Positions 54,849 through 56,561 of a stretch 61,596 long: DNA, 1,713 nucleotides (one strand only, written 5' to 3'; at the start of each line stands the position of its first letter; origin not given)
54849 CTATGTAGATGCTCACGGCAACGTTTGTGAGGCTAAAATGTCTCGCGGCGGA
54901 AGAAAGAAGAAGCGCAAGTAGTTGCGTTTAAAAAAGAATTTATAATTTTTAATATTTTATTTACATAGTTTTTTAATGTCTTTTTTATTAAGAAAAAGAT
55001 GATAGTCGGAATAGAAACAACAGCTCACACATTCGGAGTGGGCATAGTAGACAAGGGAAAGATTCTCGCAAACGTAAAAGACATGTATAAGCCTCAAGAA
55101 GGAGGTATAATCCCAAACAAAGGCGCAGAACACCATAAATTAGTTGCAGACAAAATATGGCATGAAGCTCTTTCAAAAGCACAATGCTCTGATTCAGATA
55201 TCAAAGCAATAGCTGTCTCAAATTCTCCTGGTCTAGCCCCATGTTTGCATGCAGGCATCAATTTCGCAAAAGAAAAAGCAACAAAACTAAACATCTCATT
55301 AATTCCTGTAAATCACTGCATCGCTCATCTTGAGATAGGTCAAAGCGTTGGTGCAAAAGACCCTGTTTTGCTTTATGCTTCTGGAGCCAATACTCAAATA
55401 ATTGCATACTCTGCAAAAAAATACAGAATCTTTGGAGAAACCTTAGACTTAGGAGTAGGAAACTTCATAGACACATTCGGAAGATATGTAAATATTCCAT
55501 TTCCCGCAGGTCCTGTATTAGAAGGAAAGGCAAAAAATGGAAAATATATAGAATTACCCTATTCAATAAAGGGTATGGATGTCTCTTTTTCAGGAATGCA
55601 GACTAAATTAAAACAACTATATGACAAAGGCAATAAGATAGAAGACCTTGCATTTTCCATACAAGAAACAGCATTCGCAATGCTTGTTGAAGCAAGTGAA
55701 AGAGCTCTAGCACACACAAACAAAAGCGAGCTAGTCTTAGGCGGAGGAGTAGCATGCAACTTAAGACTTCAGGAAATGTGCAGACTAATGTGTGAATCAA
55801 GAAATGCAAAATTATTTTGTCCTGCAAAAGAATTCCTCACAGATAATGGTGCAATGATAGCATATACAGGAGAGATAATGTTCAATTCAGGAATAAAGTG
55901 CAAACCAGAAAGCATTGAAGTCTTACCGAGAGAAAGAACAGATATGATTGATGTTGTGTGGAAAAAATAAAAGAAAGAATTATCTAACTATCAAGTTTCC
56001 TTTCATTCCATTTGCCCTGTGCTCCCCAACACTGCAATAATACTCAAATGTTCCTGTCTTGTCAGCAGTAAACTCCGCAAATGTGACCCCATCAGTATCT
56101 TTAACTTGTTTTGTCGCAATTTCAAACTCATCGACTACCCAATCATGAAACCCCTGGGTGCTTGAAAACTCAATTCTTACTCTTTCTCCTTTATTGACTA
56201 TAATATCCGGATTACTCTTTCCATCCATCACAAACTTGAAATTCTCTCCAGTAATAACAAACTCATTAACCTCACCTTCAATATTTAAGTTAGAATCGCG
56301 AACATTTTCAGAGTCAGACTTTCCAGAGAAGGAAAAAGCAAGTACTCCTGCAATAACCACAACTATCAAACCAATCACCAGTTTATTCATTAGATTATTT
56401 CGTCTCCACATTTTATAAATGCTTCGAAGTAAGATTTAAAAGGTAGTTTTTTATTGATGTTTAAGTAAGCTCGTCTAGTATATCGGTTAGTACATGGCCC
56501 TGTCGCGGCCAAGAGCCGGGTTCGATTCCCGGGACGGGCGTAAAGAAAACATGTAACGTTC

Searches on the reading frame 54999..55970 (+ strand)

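Call 7: search_protein_families(library=pfam, max_evalue=0.001, proteins=[window:54999-55970:+])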
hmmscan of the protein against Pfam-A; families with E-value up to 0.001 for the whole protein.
window:54999-55970:+ (323 aa): 2 families
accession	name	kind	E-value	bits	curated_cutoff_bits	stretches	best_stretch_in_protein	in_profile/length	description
PF00814.31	TsaD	-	2.2e-73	247.7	24.8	1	22-289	2-264/264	tRNA N6-adenosine threonylcarbamoyltransferase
PF22521.2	HypF_C_2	-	3.9e-08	33.8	27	1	174-284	123-236/241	Carbamoyltransferase, Kae1-like Domain, second subdomain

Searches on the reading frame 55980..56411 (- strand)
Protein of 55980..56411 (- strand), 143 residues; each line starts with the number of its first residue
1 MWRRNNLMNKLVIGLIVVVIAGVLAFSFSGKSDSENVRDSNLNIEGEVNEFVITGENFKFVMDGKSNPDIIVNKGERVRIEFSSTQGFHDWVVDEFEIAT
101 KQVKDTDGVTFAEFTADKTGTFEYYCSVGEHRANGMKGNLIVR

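Call 7: search_protein_families(library=pfam, max_evalue=0.001, proteins=[window:55980-56411:-])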
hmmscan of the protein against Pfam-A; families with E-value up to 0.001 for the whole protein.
window:55980-56411:- (143 aa): 3 families
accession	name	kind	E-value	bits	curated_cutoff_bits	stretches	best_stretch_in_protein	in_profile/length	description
PF00127.26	Copper-bind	-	5.8e-05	23.9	21.2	1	69-142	18-98/99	Copper binding proteins, plastocyanin/azurin family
PF13473.12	Cupredoxin_1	-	7.6e-05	23.1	27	1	61-142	27-104/104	Cupredoxin-like domain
PF07731.20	Cu-oxidase_2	-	0.00034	20.8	20.4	0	93-143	85-134/137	Multicopper oxidase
